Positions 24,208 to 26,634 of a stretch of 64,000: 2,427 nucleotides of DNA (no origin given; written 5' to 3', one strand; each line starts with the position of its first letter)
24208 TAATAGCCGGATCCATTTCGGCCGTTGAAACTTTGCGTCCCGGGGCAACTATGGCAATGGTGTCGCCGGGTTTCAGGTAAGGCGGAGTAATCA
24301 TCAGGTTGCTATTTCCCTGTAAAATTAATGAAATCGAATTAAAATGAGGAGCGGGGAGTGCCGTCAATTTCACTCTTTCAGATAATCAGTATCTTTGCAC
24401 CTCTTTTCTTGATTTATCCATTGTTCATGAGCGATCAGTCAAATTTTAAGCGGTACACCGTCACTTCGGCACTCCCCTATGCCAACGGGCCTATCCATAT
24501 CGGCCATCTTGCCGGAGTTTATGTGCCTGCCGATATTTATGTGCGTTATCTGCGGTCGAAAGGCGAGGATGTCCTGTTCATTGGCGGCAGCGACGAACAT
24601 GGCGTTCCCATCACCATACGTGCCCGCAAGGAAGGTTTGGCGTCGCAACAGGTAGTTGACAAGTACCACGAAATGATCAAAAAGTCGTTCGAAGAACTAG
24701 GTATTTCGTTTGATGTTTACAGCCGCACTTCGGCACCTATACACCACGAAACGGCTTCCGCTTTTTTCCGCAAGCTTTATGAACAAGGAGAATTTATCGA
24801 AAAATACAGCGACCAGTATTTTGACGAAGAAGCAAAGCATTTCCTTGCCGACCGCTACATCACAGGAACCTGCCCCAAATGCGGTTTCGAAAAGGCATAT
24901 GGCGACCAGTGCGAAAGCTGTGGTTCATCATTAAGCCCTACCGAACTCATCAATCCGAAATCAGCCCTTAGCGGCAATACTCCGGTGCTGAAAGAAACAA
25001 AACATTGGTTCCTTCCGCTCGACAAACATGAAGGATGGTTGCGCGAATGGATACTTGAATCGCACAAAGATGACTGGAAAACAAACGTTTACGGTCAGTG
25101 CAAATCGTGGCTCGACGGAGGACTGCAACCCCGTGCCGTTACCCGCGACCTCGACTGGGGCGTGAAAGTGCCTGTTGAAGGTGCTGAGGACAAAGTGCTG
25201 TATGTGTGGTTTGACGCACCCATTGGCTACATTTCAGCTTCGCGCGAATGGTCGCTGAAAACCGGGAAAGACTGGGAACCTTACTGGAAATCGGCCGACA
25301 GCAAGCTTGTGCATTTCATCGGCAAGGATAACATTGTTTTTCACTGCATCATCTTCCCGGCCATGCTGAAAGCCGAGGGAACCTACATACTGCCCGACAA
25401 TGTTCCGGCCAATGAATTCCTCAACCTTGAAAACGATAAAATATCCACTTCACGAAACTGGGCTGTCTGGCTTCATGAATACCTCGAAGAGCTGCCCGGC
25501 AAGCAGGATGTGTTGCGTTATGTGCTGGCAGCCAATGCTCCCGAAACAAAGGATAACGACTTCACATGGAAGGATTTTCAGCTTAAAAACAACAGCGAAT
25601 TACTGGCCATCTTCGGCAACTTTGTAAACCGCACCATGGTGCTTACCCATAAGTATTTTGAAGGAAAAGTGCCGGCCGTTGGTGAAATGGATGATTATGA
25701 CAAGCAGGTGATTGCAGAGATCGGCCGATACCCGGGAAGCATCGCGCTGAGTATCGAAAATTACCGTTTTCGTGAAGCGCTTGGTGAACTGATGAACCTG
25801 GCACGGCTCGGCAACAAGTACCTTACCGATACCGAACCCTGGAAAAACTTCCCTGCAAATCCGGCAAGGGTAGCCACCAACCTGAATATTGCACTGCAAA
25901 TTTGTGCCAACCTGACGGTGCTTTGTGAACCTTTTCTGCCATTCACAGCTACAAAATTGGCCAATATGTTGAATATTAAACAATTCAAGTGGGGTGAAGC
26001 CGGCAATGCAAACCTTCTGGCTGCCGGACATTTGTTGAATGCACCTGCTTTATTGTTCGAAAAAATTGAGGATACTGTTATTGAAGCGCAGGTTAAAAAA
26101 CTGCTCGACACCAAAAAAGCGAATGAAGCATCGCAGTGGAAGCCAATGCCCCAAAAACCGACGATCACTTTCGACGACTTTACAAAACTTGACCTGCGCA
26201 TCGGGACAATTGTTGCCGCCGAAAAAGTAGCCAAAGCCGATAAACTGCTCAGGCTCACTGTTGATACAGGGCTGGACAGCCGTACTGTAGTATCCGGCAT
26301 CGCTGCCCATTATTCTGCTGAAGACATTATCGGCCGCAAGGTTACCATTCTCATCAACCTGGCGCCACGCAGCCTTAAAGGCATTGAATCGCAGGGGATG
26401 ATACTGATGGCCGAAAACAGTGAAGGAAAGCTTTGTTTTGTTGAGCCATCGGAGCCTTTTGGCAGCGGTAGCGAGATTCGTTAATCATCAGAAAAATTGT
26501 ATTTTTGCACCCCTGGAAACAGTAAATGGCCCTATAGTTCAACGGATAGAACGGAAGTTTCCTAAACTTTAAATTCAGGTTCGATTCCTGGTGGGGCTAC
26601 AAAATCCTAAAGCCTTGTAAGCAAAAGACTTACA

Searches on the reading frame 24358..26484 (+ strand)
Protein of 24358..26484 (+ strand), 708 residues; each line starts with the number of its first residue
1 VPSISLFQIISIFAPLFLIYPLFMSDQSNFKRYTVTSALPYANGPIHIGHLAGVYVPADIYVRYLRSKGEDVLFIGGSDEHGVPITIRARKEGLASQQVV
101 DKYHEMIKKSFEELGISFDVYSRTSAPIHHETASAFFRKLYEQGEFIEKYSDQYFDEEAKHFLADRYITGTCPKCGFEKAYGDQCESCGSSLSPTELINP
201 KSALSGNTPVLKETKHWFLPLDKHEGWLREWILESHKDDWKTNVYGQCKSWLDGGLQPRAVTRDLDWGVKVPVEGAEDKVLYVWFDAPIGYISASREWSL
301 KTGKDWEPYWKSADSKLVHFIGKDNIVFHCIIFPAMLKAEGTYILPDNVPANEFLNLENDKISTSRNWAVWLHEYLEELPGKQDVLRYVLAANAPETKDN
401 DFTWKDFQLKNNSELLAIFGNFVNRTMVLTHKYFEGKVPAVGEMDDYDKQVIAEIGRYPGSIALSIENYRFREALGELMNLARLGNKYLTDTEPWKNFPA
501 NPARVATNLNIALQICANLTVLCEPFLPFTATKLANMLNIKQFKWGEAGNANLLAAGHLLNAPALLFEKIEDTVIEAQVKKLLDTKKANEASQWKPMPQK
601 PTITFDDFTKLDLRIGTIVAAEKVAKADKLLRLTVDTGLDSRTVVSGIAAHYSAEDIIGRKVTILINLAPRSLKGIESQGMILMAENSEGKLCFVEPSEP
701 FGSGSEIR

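Call 36: search_protein_families(library=pfam, proteins=[window:24358-26484:+], max_evalue=0.0001)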
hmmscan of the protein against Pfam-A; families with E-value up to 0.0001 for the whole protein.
window:24358-26484:+ (708 aa): 6 families
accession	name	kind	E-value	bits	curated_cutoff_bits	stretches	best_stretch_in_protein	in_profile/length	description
PF09334.17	tRNA-synt_1g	-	7.7e-158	525.8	20.1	1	34-427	2-391/391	tRNA synthetases class I (M)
PF01588.26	tRNA_bind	-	5.7e-23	81.3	27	1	613-704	1-94/96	Putative tRNA binding domain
PF19303.5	Anticodon_3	-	4.9e-22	78.9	23.5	1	438-579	1-144/152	Anticodon binding domain of methionyl tRNA ligase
PF00133.28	tRNA-synt_1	-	8.8e-15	54.8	22.7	1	27-274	19-246/414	tRNA synthetases class I (I, L, M and V)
PF01406.26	tRNA-synt_1e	-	6.8e-06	26.1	27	0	45-161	22-137/301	tRNA synthetases class I (C) catalytic domain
PF08264.19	Anticodon_1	-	1.5e-05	25.3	25.1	1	461-538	14-93/148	Anticodon-binding domain of tRNA ligase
